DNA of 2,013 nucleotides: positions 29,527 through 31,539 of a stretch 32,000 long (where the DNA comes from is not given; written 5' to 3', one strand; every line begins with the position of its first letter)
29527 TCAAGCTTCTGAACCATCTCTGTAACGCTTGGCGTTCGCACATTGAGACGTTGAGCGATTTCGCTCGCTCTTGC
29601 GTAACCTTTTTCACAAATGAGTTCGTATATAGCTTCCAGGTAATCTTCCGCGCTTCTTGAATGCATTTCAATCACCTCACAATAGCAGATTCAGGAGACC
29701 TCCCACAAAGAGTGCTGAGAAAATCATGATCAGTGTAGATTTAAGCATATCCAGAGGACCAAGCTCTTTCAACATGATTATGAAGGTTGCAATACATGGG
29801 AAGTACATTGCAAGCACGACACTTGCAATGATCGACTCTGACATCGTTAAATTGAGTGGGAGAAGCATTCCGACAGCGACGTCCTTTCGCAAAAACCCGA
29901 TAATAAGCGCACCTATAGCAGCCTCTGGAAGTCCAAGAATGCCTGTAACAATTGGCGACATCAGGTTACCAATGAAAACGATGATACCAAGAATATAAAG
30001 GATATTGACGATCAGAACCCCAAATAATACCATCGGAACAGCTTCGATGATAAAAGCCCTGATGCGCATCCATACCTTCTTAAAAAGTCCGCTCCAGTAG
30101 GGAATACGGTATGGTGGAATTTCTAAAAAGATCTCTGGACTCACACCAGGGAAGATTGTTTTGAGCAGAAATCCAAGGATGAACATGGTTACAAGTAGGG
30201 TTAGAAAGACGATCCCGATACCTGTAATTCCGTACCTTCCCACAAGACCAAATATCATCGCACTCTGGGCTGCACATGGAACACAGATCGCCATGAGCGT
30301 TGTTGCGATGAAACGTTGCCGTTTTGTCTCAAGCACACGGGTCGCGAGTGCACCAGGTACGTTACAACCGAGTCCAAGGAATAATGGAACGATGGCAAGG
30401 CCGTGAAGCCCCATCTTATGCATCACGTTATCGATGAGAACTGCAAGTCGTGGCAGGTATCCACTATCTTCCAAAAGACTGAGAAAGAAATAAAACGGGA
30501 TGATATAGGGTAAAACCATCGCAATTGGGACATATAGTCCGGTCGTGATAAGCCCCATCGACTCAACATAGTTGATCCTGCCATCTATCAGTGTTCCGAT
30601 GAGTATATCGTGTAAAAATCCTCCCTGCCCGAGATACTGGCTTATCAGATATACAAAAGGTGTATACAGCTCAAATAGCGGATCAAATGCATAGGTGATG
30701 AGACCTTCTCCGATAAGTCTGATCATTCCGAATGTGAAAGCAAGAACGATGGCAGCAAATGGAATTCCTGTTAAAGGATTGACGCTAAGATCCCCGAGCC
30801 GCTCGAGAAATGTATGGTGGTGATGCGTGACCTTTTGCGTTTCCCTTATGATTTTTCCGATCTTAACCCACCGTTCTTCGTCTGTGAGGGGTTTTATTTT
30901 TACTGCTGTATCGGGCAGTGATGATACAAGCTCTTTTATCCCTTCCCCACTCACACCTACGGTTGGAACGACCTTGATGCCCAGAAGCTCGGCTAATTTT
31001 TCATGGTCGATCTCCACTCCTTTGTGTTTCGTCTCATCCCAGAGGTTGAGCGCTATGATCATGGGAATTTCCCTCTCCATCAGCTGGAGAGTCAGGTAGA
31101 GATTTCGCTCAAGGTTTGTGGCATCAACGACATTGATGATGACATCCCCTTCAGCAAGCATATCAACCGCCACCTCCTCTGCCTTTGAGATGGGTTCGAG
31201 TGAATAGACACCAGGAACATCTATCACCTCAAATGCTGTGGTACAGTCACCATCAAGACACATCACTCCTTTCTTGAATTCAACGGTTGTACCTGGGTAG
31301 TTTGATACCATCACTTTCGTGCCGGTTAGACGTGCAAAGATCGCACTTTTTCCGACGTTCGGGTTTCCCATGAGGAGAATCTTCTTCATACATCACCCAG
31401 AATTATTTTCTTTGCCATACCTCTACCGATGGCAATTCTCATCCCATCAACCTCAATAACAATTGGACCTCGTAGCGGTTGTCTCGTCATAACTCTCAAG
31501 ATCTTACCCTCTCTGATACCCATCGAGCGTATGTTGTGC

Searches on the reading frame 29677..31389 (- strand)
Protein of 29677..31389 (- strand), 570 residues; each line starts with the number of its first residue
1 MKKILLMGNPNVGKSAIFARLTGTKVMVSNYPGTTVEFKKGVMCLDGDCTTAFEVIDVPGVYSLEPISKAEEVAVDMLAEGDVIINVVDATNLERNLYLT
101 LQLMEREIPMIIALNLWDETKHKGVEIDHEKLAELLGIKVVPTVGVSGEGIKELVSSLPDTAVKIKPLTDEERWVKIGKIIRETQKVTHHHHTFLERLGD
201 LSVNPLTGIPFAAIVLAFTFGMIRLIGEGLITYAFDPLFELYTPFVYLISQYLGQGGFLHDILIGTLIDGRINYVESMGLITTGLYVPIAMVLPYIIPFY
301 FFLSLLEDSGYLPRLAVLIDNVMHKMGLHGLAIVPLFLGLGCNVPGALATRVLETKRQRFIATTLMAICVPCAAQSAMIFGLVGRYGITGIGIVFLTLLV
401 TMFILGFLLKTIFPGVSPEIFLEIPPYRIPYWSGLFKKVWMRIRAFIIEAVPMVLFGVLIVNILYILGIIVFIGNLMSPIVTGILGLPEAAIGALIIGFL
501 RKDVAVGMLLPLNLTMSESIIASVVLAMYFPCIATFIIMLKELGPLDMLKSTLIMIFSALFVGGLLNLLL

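Call 35: find_encoding_contigs(protein=window:29677-31389:-, flank=10000, max_places=2)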
Protein window:29677-31389:- (570 aa): 2 contigs read that carry it; 2 places shown.
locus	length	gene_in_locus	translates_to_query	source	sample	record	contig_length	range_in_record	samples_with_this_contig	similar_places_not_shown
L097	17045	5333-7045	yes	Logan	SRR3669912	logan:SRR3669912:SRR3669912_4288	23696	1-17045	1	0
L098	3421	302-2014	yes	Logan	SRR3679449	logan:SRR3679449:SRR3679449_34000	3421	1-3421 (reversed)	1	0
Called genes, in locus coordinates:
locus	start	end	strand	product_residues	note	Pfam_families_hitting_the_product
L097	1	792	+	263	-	?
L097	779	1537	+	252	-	PF02146:SIR2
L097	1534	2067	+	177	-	PF00013:KH_1 (faint), PF21800:KH_KRR1_2nd, PF22891:KH_PNO1_2nd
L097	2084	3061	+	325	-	PF05496:RuvB_N, PF00004:AAA, PF13173:AAA_14 (faint), PF13177:DNA_pol3_delta2, PF25361:AAA_lid_RFC1 (weak), PF21960:RCF1-5-like_lid (weak), PF16193:AAA_assoc_2 (weak), PF08542:Rep_fac_C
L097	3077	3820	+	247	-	PF09754:PAC2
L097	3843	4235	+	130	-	PF04322:DUF473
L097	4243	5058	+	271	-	PF00977:His_biosynth, PF01207:Dus (faint), PF03060:NMO (faint), PF04309:G3P_antiterm (faint)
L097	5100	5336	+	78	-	PF04023:FeoA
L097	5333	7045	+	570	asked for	PF01926:MMR_HSR1, PF02421:FeoB_N, PF07670:Gate, PF07664:FeoB_C, PF07670:Gate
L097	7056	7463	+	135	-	PF01325:Fe_dep_repress, PF02742:Fe_dep_repr_C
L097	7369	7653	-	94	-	-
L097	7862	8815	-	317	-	-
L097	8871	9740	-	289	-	PF00004:AAA, PF07726:AAA_3 (weak), PF07728:AAA_5, PF13401:AAA_22 (faint)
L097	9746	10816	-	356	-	-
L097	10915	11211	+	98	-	PF02416:TatA_B_E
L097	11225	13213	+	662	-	PF12838:Fer4_7 (faint), PF13534:Fer4_17 (faint), PF25160:LdpA_Fe-S-bd (faint), PF00037:Fer4 (faint), PF14697:Fer4_21, PF02662:FlpD (weak), PF13237:Fer4_10 (weak), PF13187:Fer4_9 (weak), +4 more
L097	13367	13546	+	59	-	-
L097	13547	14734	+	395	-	PF01058:Oxidored_q6, PF14720:NiFe_hyd_SSU_C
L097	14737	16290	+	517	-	PF27537:HoxH (weak), PF00374:NiFeSe_Hases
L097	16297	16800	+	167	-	PF01750:HycI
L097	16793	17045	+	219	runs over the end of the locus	PF03308:MeaB (faint), PF02492:cobW, PF03205:MobB (weak)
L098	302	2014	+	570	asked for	PF01926:MMR_HSR1, PF02421:FeoB_N, PF07670:Gate, PF07664:FeoB_C, PF07670:Gate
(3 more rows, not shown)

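Call 48: find_homologous_proteins(query=L097:2084-3061:+, max_evalue=1e-60)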
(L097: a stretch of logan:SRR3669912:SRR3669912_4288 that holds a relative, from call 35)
Query L097:2084-3061:+ (325 aa): 7957 proteins with E <= 1e-60 among 8000 candidates; the best 120 are listed.
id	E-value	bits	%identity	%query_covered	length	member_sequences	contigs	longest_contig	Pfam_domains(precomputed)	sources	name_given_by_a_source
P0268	1.5e-208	709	100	100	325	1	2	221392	PF13173.13,PF08542.17,PF16193.12,PF25361.2,PF00004.36,PF21960.3,PF05496.19,PF13177.13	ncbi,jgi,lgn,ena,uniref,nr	ncbi:replication factor C small subunit [Methanosarcinales archaeon]|uniref:Replication factor C sma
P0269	4.4e-186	635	89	100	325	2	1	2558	PF08542.17,PF16193.12,PF25361.2,PF00004.36,PF21960.3,PF05496.19,PF13177.13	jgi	-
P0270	1.2e-171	588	85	96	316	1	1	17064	PF08542.17,PF16193.12,PF25361.2,PF00004.36,PF21960.3,PF05496.19,PF13177.13,PF01078.28,PF03215.22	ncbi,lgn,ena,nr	ncbi:MAG: Replication factor C small subunit [Candidatus Syntrophoarchaeum sp. GoM_oil]|nr:MAG: Repl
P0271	5.9e-167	573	83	96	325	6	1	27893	PF08542.17,PF16193.12,PF25361.2,PF00004.36,PF21960.3,PF05496.19,PF13177.13,PF03215.22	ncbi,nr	ncbi:MAG: replication factor C small subunit [Candidatus Syntrophoarchaeum sp. WYZ-LMO15]|nr:MAG: re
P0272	2.6e-166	571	82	96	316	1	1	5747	PF08542.17,PF16193.12,PF25361.2,PF00004.36,PF21960.3,PF05496.19,PF13177.13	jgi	jgi:replication factor C small subunit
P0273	5.4e-166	569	82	96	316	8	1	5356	PF08542.17,PF25361.2,PF00004.36,PF21960.3,PF05496.19,PF13177.13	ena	-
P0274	1.2e-121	424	61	98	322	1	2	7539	PF08542.17,PF25361.2,PF00004.36,PF21960.3,PF05496.19,PF13177.13,PF03215.22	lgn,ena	-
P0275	4.6e-121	422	59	98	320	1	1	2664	PF08542.17,PF25361.2,PF00004.36,PF21960.3,PF05496.19,PF13177.13,PF03215.22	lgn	-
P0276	6.7e-121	421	59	98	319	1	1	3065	PF08542.17,PF25361.2,PF00004.36,PF05496.19,PF13177.13,PF03215.22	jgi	jgi:replication factor C small subunit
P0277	2.2e-120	420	59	97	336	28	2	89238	PF08542.17,PF25361.2,PF00004.36,PF05496.19,PF13177.13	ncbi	-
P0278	1.0e-119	418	61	96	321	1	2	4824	PF08542.17,PF25361.2,PF00004.36,PF05496.19,PF13177.13,PF03215.22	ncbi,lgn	-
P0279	1.1e-119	417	59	95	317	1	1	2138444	PF13173.13,PF08542.17,PF16193.12,PF25361.2,PF00004.36,PF21960.3,PF05496.19,PF13177.13,PF03215.22,PF04851.22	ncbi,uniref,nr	ncbi:Replication factor C [Methanosalsum zhilinae DSM 4017]|uniref:Replication factor C small subuni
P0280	1.3e-119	417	58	97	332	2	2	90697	PF13173.13,PF08542.17,PF25361.2,PF00004.36,PF05496.19,PF13177.13,PF03215.22,PF04851.22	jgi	jgi:replication factor C small subunit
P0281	1.3e-119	417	59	96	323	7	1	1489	PF13173.13,PF08542.17,PF25361.2,PF00004.36,PF21960.3,PF05496.19,PF13177.13,PF03215.22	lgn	-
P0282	1.4e-119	417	60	96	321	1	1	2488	PF13173.13,PF08542.17,PF25361.2,PF00004.36,PF21960.3,PF05496.19,PF13177.13,PF03215.22,PF13191.13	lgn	-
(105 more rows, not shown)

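Call 63: find_encoding_contigs(protein=P0268, flank=10000, max_places=2)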
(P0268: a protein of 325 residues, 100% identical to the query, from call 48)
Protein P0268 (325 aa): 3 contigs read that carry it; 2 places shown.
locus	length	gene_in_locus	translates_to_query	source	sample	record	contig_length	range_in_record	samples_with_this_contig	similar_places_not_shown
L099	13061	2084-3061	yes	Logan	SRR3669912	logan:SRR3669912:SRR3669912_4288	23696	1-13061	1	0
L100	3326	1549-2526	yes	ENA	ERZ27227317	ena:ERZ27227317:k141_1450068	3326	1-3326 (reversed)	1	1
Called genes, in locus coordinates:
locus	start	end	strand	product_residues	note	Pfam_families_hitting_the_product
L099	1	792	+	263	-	?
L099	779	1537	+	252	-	PF02146:SIR2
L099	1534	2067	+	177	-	PF00013:KH_1 (faint), PF21800:KH_KRR1_2nd, PF22891:KH_PNO1_2nd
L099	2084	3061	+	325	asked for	PF05496:RuvB_N, PF00004:AAA, PF13173:AAA_14 (faint), PF13177:DNA_pol3_delta2, PF25361:AAA_lid_RFC1 (weak), PF21960:RCF1-5-like_lid (weak), PF16193:AAA_assoc_2 (weak), PF08542:Rep_fac_C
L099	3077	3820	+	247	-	PF09754:PAC2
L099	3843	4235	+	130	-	PF04322:DUF473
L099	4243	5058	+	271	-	PF00977:His_biosynth, PF01207:Dus (faint), PF03060:NMO (faint), PF04309:G3P_antiterm (faint)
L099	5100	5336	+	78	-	PF04023:FeoA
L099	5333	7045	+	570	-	PF01926:MMR_HSR1, PF02421:FeoB_N, PF07670:Gate, PF07664:FeoB_C, PF07670:Gate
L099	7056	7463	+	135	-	PF01325:Fe_dep_repress, PF02742:Fe_dep_repr_C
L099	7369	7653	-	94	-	-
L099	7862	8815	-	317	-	-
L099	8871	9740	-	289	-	PF00004:AAA, PF07726:AAA_3 (weak), PF07728:AAA_5, PF13401:AAA_22 (faint)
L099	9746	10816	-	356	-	-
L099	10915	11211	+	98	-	PF02416:TatA_B_E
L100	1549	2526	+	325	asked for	PF05496:RuvB_N, PF00004:AAA, PF13173:AAA_14 (faint), PF13177:DNA_pol3_delta2, PF25361:AAA_lid_RFC1 (weak), PF21960:RCF1-5-like_lid (weak), PF16193:AAA_assoc_2 (weak), PF08542:Rep_fac_C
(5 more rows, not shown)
